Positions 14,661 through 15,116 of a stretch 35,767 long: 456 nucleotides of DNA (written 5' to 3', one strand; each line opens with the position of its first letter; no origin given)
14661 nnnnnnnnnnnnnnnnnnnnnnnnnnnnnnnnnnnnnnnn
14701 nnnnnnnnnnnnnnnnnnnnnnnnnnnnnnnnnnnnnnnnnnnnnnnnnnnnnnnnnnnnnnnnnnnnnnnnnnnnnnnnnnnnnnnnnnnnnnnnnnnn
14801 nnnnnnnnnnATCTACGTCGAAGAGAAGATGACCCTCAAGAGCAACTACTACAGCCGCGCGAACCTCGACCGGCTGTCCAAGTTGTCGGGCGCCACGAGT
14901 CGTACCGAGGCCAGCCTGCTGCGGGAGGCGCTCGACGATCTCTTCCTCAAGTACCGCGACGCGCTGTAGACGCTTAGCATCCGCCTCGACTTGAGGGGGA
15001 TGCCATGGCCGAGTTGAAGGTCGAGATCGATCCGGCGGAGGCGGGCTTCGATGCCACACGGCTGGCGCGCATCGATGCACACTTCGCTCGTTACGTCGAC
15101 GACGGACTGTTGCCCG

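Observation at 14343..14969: Minimal GGDEF domain fused to a C-terminal ribbon-helix-helix DNA-binding tail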

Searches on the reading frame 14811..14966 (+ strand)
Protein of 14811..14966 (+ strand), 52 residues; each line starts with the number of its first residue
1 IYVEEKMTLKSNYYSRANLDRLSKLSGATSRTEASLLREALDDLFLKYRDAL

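Call 3: search_protein_families(library=pfam, proteins=[window:14826-14966:+], max_evalue=1)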
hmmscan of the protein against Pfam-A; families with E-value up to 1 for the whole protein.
window:14826-14966:+ (47 aa): 3 families
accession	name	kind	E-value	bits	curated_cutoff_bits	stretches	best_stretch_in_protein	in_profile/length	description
PF20605.4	Antitox_RHH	-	0.00039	20.9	27.2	1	16-44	18-46/50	Antitoxin-like ribbon-helix-helix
PF12651.13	RHH_3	-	0.0022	18.4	21.6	1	14-44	14-44/44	Ribbon-helix-helix domain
PF09550.16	Phage_TAC_6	-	0.24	12.3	23.4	1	20-45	32-57/58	Phage tail assembly chaperone protein, TAC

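Call 4: search_protein_families(library=ncbifam, proteins=[window:14826-14966:+], max_evalue=1)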
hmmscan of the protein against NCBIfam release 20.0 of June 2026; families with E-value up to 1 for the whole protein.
window:14826-14966:+ (47 aa): 1 family
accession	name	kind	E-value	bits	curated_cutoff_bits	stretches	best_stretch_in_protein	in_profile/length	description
NF048017.1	antitoxin_RelB_like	equivalog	0.035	14.3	50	1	15-38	8-31/70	type II toxin-antitoxin system RelB family antitoxin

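Call 12: search_solved_structures(query=A2, max_evalue=10, show_alignments=4)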
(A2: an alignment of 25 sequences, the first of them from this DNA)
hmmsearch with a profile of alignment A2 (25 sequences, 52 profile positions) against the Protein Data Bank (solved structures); distinct sequences matched with E-value up to 10: 1.
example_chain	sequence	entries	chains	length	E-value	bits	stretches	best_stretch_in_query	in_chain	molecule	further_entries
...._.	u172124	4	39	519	0.38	14.2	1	16-44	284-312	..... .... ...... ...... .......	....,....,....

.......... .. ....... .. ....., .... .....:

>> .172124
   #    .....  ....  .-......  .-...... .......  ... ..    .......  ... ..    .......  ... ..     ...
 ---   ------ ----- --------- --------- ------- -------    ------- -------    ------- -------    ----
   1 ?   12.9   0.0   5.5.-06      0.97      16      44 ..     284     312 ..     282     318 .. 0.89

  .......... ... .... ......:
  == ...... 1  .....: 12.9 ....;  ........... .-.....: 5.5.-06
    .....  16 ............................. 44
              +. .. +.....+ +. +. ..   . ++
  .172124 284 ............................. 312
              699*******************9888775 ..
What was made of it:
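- The window protein's own RHH scores are below Pfam cut-offs (call 3), and no solved structure matches the tail by sequence (call 12).
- Tried and rejected: PDB sequence search with the tail profile found nothing relevant (best E = 0.38, a phage sheath protein; call 12).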

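Call 25: predict_structure(alignment_id=A2)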
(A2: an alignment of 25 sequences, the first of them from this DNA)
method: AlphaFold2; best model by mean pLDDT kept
length: 52 residues; sequences in the alignment: 25
mean_pLDDT: 73.1   pTM: 0.46
mean pLDDT of the five models: 73.1, 69.5, 67.8, 66.2, 63.2
residues with pLDDT >= 90: 0; 70-90: 36; 50-70: 16; < 50: 0
segments of 3 or more residues with pLDDT < 50: none
pLDDT, mean of each block of 10 residues (from residue 1): 58 73 81 80 76 61
secondary structure, 60 per line:
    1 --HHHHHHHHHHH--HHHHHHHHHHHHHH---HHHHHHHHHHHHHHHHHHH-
elements in order: H3-13 H16-29 H33-51

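Call 27: search_protein_families(library=pfam, alignment_id=A2, max_evalue=1)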
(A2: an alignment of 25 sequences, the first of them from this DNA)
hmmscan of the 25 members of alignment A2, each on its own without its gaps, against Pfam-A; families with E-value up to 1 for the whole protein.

A. member 1, seq(52 aa): 2 families
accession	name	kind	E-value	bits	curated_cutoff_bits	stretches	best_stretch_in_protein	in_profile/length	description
PF20605.4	Antitox_RHH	-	0.00048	20.7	27.2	1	22-49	19-46/50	Antitoxin-like ribbon-helix-helix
PF12651.13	RHH_3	-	0.0027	18.1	21.6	1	19-49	14-44/44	Ribbon-helix-helix domain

B. families by the number of members that match (of 25 scanned): 7 families
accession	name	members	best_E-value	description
PF20605.4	Antitox_RHH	25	7.8e-07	Antitoxin-like ribbon-helix-helix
PF12651.13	RHH_3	25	8.6e-06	Ribbon-helix-helix domain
PF09550.16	Phage_TAC_6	20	0.019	Phage tail assembly chaperone protein, TAC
PF01402.27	RHH_1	12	0.0014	Ribbon-helix-helix protein, copG family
PF23737.1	HTH_71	6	0.044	HTH 3-helical bundle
PF14104.11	DUF4277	3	0.049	Domain of unknown function (DUF4277)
PF22281.1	DUF6959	1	0.083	Family of unknown function (DUF6959)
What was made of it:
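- On Ribbon-helix-helix superfamily (Pfam clan of RHH_1, RHH_3, Antitox_RHH): All 25 family tails hit two RHH families (call 27).
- Checked: All 25 family tails hit PF20605 (best 7.8e-7) and PF12651 (best 8.6e-6), and 12 of 25 hit CopG RHH_1 (call 27).
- The best Pfam family is PF20605, 'Antitoxin-like RHH' (calls 3, 27).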

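Call 30: fold_search(model_id=the predicted structure, library=pdb)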
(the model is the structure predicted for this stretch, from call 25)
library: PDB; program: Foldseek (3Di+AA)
matches with E <= 10: 68; with E <= 0.001: 0
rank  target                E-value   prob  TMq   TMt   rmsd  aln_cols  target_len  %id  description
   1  7q3o_E                2.0e+00  0.18  0.44  0.40  10.6        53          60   21  Structure of CDX1 bound to hydroxymethylated DNA (released 2022-11-16)
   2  1u9p                  2.7e+00  0.28  0.57  0.33   5.9        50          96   20  Permuted single-chain Arc (released 2005-02-15)
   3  7q4n_C                2.9e+00  0.15  0.44  0.39  10.5        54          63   13  transcription factor CDX2 bound to hydroxymethylated DNA (released 2022-11-16)
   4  2jxg_A                3.3e+00  0.18  0.42  0.46   3.2        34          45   20  Solution Structure of the DNA Binding domain of Proline Utilization A (PutA) (released 2008-02-19)
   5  7q3o_G                3.8e+00  0.12  0.43  0.38  10.3        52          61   17  Structure of CDX1 bound to hydroxymethylated DNA (released 2022-11-16)
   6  9ant_A                3.8e+00  0.11  0.43  0.41  10.8        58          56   16  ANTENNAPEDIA HOMEODOMAIN-DNA COMPLEX (released 1998-10-14)
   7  7nyw_I                4.1e+00  0.28  0.56  0.25   2.3        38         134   24  Cryo-EM structure of the MukBEF-MatP-DNA head module (released 2021-07-07)
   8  4xid_A                4.1e+00  0.11  0.43  0.40  10.8        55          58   14  AntpHD with 15bp DNA duplex (released 2015-11-25)
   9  8pm7_A                4.1e+00  0.11  0.41  0.37  10.8        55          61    9  transcription factor BARHL2 bound to TAATC DNA sequence (released 2024-07-10)
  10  2ld5_MODEL_1_A        4.1e+00  0.11  0.41  0.35   9.6        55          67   14  Solution NMR-derived complex structure of Hoxa13 DNA binding domain bound to DNA (released 2011-08-10)
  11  6sbw                  4.4e+00  0.30  0.59  0.63   1.9        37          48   11  CdbA Form One (released 2020-04-22)
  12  6sbx_C                4.4e+00  0.30  0.58  0.56   1.9        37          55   11  CdbA Form Two (released 2020-04-22)
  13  8y46_B                4.4e+00  0.30  0.43  0.10   1.7        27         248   26  Crystal structure of L-2-keto-3-deoxyfuconate 4-dehydrogenase bound to L-KDF or L-2,4-DKDF (released 2024-07-10)
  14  1b01_A                4.4e+00  0.18  0.47  0.54   2.9        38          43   18  TRANSCRIPTIONAL REPRESSOR COPG/DNA COMPLEX (released 1999-11-19)
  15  9d9r_A                4.4e+00  0.13  0.44  0.36   8.4        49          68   20  X-ray structure of ALX4 homeodomain dimer bound to DNA (released 2025-04-09)
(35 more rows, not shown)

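Call 31: find_related_loci(query=A2, collection=metagenome_contigs, flank=2500)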
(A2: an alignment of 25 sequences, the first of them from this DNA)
Query A2 (52 aa) in metagenome_contigs; peptide patterns used: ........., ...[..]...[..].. (x = any residue, [..] = any of these).
234 stretches matched a pattern; 174 encode a relative of the query (tblastn E <= 1e-3); the best 80 are kept; 80 distinct loci.
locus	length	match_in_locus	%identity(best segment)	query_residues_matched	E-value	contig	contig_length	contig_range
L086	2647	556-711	94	1-52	9e-29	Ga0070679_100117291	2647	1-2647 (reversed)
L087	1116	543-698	94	1-52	6e-29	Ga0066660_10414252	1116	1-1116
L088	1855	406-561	94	1-52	2e-28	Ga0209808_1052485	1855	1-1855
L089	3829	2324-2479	92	1-52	1e-27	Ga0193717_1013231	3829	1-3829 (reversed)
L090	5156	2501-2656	90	1-52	4e-27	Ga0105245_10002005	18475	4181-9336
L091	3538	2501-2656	88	1-52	1e-26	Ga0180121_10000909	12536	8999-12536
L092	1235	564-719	85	1-52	2e-26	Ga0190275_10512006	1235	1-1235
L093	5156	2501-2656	88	1-52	1e-25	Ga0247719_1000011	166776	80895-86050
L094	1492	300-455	85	1-52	2e-25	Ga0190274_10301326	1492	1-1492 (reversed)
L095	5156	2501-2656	94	1-52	2e-28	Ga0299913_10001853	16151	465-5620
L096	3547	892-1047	87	1-52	4e-25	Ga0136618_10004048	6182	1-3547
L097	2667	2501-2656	83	1-52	7e-25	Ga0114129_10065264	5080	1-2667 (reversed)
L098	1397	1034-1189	83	1-52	4e-25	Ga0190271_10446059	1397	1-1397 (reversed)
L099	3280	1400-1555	83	1-52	7e-25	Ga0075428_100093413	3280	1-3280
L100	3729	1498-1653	85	1-52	9e-25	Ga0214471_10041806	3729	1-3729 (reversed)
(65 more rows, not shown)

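Call 44: search_protein_representatives(alignment_id=A2)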
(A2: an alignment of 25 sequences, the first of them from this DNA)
Query: 25 sequences, 52 profile positions. Proteins with E-value up to 0.001 (for the whole library): 318; up to 1e-10: 88; up to 1e-30: 0. The best 150 are listed.
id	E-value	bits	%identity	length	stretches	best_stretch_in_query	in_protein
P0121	1.5e-28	114.9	-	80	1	2-52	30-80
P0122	7.0e-28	112.7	-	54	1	1-52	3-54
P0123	1.8e-27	111.4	-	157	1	1-52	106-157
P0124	1.9e-26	108.1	-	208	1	1-52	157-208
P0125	9.1e-26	105.9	-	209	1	1-52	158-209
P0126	1.7e-25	105.0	-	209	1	1-52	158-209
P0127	5.9e-24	100.1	-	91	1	1-51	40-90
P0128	1.7e-23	98.6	-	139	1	1-52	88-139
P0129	1.9e-23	98.5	-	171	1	1-49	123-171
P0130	3.2e-22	94.6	-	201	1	1-52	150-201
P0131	1.4e-21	92.5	-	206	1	1-48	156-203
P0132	4.1e-21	91.0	-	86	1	1-52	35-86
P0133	6.7e-21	90.3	-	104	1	1-52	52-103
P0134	9.7e-21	89.8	-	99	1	1-52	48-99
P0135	1.0e-20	89.8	-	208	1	1-49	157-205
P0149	4.0e-17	78.2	-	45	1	7-52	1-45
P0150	4.1e-17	78.2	-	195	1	7-52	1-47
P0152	1.0e-16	77.0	-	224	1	4-48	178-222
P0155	3.2e-16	75.3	-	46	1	7-51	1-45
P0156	5.7e-16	74.5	-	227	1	3-49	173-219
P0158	1.1e-15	73.7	-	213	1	4-48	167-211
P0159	1.5e-15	73.2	-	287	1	3-49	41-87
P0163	6.8e-15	71.1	-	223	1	5-50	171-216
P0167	3.5e-14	68.8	-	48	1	7-52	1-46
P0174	7.8e-14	67.7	-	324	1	3-49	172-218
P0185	1.4e-12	63.7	-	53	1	6-50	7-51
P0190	8.0e-12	61.3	-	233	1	4-52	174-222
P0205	3.9e-11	59.0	-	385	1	3-48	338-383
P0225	5.0e-10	55.5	-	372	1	4-49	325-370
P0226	6.1e-10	55.2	-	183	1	4-50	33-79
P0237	1.0e-09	54.5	-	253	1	4-49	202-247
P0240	1.2e-09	54.3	-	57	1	7-48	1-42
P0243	1.6e-09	53.9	-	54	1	7-47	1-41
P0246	1.8e-09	53.7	-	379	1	4-52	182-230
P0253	2.8e-09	53.1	-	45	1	7-48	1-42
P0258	4.7e-09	52.4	-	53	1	7-51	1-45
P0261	6.2e-09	52.0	-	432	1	1-50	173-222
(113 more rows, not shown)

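Call 47: search_protein_families(library=pfam, proteins=[P0159, P0174, P0205, P0225, P0226, P0246, P0261, P0152, P0156, P0163], max_evalue=0.01)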
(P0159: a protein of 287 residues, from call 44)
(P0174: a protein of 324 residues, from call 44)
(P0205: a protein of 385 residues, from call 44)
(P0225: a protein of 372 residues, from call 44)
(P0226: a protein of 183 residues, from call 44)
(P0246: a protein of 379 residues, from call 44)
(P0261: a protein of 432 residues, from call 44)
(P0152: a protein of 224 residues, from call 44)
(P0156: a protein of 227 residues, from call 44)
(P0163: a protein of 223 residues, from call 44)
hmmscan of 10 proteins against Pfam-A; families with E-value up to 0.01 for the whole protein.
P0159 (287 aa): 5 families
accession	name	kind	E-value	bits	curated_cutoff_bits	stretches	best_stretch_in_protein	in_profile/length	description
PF13487.12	HD_5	-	2.4e-36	125.5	27.2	1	113-268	5-167/170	HD domain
PF01966.28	HD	-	3.2e-21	76.2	22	1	123-242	2-115/116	HD domain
PF20605.4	Antitox_RHH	-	4.6e-06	27.1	27.2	1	58-87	17-46/50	Antitoxin-like ribbon-helix-helix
PF00990.26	GGDEF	-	3.6e-05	24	23.8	1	2-36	126-161/161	Diguanylate cyclase, GGDEF domain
PF12651.13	RHH_3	-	0.0005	20.4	21.6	1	50-87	7-44/44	Ribbon-helix-helix domain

P0174 (324 aa): 4 families
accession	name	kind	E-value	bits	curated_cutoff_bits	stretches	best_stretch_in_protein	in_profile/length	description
PF00990.26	GGDEF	-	3e-39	134.8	23.8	1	6-167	2-161/161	Diguanylate cyclase, GGDEF domain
PF01706.21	FliG_C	-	1.3e-11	45.1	23.3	1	229-324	13-106/108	FliG C-terminal domain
PF22335.1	Cas10-Cmr2_palm2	-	2.1e-05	25.1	27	1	66-169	39-133/133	Cas10/Cmr2, second palm domain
PF24898.2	GGDEF_GdpP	-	0.0052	17.5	30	0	102-171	51-119/126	Cyclic-di-AMP phosphodiesterase GdpP-like, GGDEF domain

P0205 (385 aa): 4 families
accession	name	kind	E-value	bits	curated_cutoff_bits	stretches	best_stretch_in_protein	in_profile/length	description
PF00990.26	GGDEF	-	2.7e-68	229.3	23.8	2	174-333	3-161/161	Diguanylate cyclase, GGDEF domain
PF12651.13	RHH_3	-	8.5e-07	29.3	21.6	1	350-384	10-44/44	Ribbon-helix-helix domain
PF20605.4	Antitox_RHH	-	1.1e-05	26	27.2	1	356-384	18-46/50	Antitoxin-like ribbon-helix-helix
PF17853.6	GGDEF_2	-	4.6e-05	24.1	24.5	1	225-288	33-92/116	GGDEF-like domain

P0225 (372 aa): 4 families
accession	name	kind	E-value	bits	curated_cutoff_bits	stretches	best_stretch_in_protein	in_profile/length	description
PF00990.26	GGDEF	-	4e-61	205.9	23.8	2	159-319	3-161/161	Diguanylate cyclase, GGDEF domain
PF22335.1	Cas10-Cmr2_palm2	-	4.2e-11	43.5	27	2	236-320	57-132/133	Cas10/Cmr2, second palm domain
PF12651.13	RHH_3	-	8.4e-06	26.1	21.6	1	340-369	14-43/44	Ribbon-helix-helix domain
PF20605.4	Antitox_RHH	-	8.1e-05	23.1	27.2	1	342-371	18-47/50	Antitoxin-like ribbon-helix-helix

P0226 (183 aa): 2 families
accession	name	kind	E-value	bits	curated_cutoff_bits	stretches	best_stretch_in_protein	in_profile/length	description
PF00771.25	FHIPEP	-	3.8e-15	55.9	29.1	1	63-157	321-402/657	FHIPEP family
PF12651.13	RHH_3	-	6.8e-06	26.4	21.6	1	44-78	10-44/44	Ribbon-helix-helix domain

P0246 (379 aa): 6 families
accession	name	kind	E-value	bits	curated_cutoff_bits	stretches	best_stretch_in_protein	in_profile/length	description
PF00990.26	GGDEF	-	4.3e-40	137.6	23.8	1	19-176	5-161/161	Diguanylate cyclase, GGDEF domain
PF00771.25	FHIPEP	-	3.6e-29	102.2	29.1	1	212-378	321-471/657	FHIPEP family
PF24898.2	GGDEF_GdpP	-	6.7e-06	26.8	30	1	112-184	51-123/126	Cyclic-di-AMP phosphodiesterase GdpP-like, GGDEF domain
PF12651.13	RHH_3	-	1.2e-05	25.6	21.6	1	189-226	6-43/44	Ribbon-helix-helix domain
PF22335.1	Cas10-Cmr2_palm2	-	0.00016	22.2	27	1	94-178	58-133/133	Cas10/Cmr2, second palm domain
PF20605.4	Antitox_RHH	-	0.0081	16.7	27.2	0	194-227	13-46/50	Antitoxin-like ribbon-helix-helix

P0261 (432 aa): 3 families
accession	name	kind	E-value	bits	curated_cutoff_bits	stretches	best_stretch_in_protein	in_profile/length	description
PF13487.12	HD_5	-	5.5e-20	72.2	27.2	1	261-409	12-170/170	HD domain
PF01966.28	HD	-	4.6e-10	40.2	22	1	265-382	3-114/116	HD domain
PF18019.7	Cas3_HD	-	0.0017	18.8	23.1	1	277-352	42-130/207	Cas3, HD domain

P0152 (224 aa): 2 families
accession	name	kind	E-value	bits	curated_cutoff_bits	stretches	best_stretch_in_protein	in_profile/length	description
PF00990.26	GGDEF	-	3.2e-14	53.5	23.8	1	20-172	12-161/161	Diguanylate cyclase, GGDEF domain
PF20605.4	Antitox_RHH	-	0.00013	22.5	27.2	1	194-223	17-46/50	Antitoxin-like ribbon-helix-helix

P0156 (227 aa): 2 families
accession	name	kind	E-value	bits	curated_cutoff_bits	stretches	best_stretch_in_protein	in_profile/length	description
PF00990.26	GGDEF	-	2.1e-37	128.8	23.8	1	7-168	3-161/161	Diguanylate cyclase, GGDEF domain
PF20605.4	Antitox_RHH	-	0.0023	18.5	27.2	1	191-221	18-48/50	Antitoxin-like ribbon-helix-helix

P0163 (223 aa): 3 families
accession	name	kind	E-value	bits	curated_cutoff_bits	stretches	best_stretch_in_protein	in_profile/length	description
PF00990.26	GGDEF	-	4e-42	144.2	23.8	1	5-164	3-161/161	Diguanylate cyclase, GGDEF domain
PF20605.4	Antitox_RHH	-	0.0011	19.5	27.2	1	186-216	17-47/50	Antitoxin-like ribbon-helix-helix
PF12651.13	RHH_3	-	0.0053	17.1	21.6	0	178-215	7-44/44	Ribbon-helix-helix domain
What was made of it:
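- On GGDEF diguanylate cyclase (PF00990 / TIGR00254): It is present in distant GGDEF-RHH members (call 47).
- Checked: Distant relatives with the same tail keep it (call 47).
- The RHH is also found between GGDEF and HD-GYP, FliG_C or FHIPEP domains (call 47), where a purely dimerising role is as plausible as DNA binding. The RHH occurs sandwiched between GGDEF and HD-GYP, FliG_C or FHIPEP domains (call 47).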

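Call 48: search_protein_families(library=pfam, proteins=[P0149, P0155, P0167, P0185, P0240, P0243, P0253, P0258, P0150], max_evalue=0.1)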
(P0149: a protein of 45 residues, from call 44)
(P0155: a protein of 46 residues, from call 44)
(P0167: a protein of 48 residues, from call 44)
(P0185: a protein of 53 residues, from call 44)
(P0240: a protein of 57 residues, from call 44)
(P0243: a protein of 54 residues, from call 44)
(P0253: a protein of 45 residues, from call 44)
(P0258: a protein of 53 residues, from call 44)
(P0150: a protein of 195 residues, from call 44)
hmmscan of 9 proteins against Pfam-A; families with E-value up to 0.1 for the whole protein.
P0149 (45 aa): 2 families
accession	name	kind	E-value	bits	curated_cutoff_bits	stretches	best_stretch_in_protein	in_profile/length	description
PF12651.13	RHH_3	-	0.014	15.8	21.6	1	27-41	29-43/44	Ribbon-helix-helix domain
PF20605.4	Antitox_RHH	-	0.015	15.9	27.2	1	25-43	29-47/50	Antitoxin-like ribbon-helix-helix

P0155 (46 aa): 6 families
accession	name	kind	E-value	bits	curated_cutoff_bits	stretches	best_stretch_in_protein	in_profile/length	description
PF20605.4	Antitox_RHH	-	0.0018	18.9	27.2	1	15-44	18-47/50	Antitoxin-like ribbon-helix-helix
PF21775.3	PutA_1st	-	0.0071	16.2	27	1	14-41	6-33/33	PutA, RHH domain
PF08899.16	DUF1844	-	0.011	16.3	27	1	19-44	51-76/76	Domain of unknown function (DUF1844)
PF23737.1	HTH_71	-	0.028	14.8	27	1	4-38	12-42/50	HTH 3-helical bundle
PF01402.27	RHH_1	-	0.06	13.8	20.5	1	13-41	11-39/39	Ribbon-helix-helix protein, copG family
PF12651.13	RHH_3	-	0.061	13.7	21.6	1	9-43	10-44/44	Ribbon-helix-helix domain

P0167 (48 aa): 4 families
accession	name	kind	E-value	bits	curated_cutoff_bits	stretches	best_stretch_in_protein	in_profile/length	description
PF12651.13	RHH_3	-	9.1e-09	35.6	21.6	1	5-43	6-44/44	Ribbon-helix-helix domain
PF01402.27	RHH_1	-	0.002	18.4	20.5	1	12-39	10-37/39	Ribbon-helix-helix protein, copG family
PF20605.4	Antitox_RHH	-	0.0029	18.2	27.2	1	14-43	17-46/50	Antitoxin-like ribbon-helix-helix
PF23737.1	HTH_71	-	0.088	13.2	27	1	6-26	14-34/50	HTH 3-helical bundle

P0185 (53 aa): 1 family
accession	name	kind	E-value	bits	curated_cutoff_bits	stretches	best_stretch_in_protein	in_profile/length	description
PF20605.4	Antitox_RHH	-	0.0069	17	27.2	1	22-50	18-46/50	Antitoxin-like ribbon-helix-helix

P0240 (57 aa): 2 families
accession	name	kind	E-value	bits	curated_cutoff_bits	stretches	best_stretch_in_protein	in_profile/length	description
PF20605.4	Antitox_RHH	-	0.012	16.2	27.2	1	13-40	16-43/50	Antitoxin-like ribbon-helix-helix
PF12651.13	RHH_3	-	0.037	14.5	21.6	1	7-41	8-42/44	Ribbon-helix-helix domain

P0243 (54 aa): 2 families
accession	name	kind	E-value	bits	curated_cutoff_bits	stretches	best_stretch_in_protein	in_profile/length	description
PF01402.27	RHH_1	-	2.7e-05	24.4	20.5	1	11-41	9-39/39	Ribbon-helix-helix protein, copG family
PF12651.13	RHH_3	-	0.032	14.6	21.6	1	13-40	14-41/44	Ribbon-helix-helix domain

P0253 (45 aa): 3 families
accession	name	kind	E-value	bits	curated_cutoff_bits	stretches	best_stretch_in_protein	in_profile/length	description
PF12651.13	RHH_3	-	1.1e-05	25.7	21.6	1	11-42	12-43/44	Ribbon-helix-helix domain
PF20605.4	Antitox_RHH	-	0.003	18.1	27.2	1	7-43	10-46/50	Antitoxin-like ribbon-helix-helix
PF01402.27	RHH_1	-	0.032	14.6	20.5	1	11-40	9-38/39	Ribbon-helix-helix protein, copG family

P0258 (53 aa): 2 families
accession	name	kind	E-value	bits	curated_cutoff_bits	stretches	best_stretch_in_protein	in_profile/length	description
PF12651.13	RHH_3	-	3.9e-05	24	21.6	1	7-43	8-44/44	Ribbon-helix-helix domain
PF20605.4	Antitox_RHH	-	0.019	15.6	27.2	1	7-45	10-48/50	Antitoxin-like ribbon-helix-helix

P0150 (195 aa): 2 families
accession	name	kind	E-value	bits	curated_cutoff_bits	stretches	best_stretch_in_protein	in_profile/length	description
PF20605.4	Antitox_RHH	-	0.0018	18.8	27.2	1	11-44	14-46/50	Antitoxin-like ribbon-helix-helix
PF12651.13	RHH_3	-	0.022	15.2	21.6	1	19-44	19-44/44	Ribbon-helix-helix domain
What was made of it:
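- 14829..14957 (+): RHH domain (residues 163-205): putative beta strand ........, helix 1 (172-185), loop G-A-T-S-R-T-E, helix 2 (189-205). Calls 3, 27, 44, 47, 48 (RHH families, transitive homology).
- On Ribbon-helix-helix superfamily (Pfam clan of RHH_1, RHH_3, Antitox_RHH): Relatives linked by the tail profile at E 1e-9 to 1e-14 do pass: P0167 RHH_3 35.6 bits, P0205 29.3, P0243 RHH_1 24.4 (calls 44, 47, 48).
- Checked: Relatives retrieved with the tail profile at E 1e-9 to 1e-14 pass Pfam's curated thresholds: RHH_3 for P0167 (35.6 bits), P0205, P0225, P0226, P0246, P0253 and P0258, and RHH_1 for P0243 (calls 44, 47, 48).
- Calls 27, 44, 47 and 48 show relatives passing the curated RHH_3 and RHH_1 thresholds.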

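Call 61: find_encoding_contigs(protein=P0163, flank=2000, max_places=2)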
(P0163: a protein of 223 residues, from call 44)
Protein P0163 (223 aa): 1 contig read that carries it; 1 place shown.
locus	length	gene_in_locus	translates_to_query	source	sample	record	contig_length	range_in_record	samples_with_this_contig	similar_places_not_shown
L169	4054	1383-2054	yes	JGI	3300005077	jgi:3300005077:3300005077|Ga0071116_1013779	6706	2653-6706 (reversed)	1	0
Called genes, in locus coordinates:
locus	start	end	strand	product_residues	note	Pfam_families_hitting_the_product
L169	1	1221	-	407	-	?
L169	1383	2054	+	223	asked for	PF00990:GGDEF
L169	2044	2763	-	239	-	-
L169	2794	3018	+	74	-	-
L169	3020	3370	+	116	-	-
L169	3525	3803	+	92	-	-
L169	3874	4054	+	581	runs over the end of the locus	-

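Call 62: find_encoding_contigs(protein=P0152, flank=2000, max_places=2)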
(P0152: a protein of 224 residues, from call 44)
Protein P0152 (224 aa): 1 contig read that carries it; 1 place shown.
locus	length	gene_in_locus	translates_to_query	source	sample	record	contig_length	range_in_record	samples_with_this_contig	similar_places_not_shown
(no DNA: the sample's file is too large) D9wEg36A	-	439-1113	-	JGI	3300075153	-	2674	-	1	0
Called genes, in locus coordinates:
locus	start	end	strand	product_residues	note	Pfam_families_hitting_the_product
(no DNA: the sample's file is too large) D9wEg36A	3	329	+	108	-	?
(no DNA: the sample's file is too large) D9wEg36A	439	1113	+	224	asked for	PF00990:GGDEF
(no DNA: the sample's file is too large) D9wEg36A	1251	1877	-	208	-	PF02223:Thymidylate_kin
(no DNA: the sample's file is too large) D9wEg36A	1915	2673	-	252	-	?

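Call 65: find_encoding_contigs(protein=P0190, flank=1500, max_places=2)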
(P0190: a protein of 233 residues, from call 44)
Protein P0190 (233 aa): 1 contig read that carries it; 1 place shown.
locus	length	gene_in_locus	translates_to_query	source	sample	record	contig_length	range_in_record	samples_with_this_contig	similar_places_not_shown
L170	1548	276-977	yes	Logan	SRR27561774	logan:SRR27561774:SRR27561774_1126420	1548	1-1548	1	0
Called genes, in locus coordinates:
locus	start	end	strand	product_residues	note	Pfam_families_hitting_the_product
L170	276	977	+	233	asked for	PF00990:GGDEF, PF12651:RHH_3 (faint)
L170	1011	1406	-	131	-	PF07366:SnoaL, PF12680:SnoaL_2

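Call 66: find_encoding_contigs(protein=P0237, flank=1500, max_places=2)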
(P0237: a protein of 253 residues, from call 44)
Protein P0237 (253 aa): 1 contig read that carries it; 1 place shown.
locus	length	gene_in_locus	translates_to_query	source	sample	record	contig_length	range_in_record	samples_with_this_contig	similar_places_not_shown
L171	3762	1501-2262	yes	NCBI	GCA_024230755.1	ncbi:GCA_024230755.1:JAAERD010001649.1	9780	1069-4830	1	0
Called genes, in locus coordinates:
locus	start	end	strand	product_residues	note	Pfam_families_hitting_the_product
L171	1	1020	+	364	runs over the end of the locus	PF12797:Fer4_2 (faint), PF12837:Fer4_6 (faint), PF12838:Fer4_7 (weak), PF13187:Fer4_9 (weak), PF13237:Fer4_10, PF14697:Fer4_21, PF00037:Fer4 (weak)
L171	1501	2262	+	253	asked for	PF00990:GGDEF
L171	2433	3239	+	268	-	PF02525:Flavodoxin_2, PF03358:FMN_red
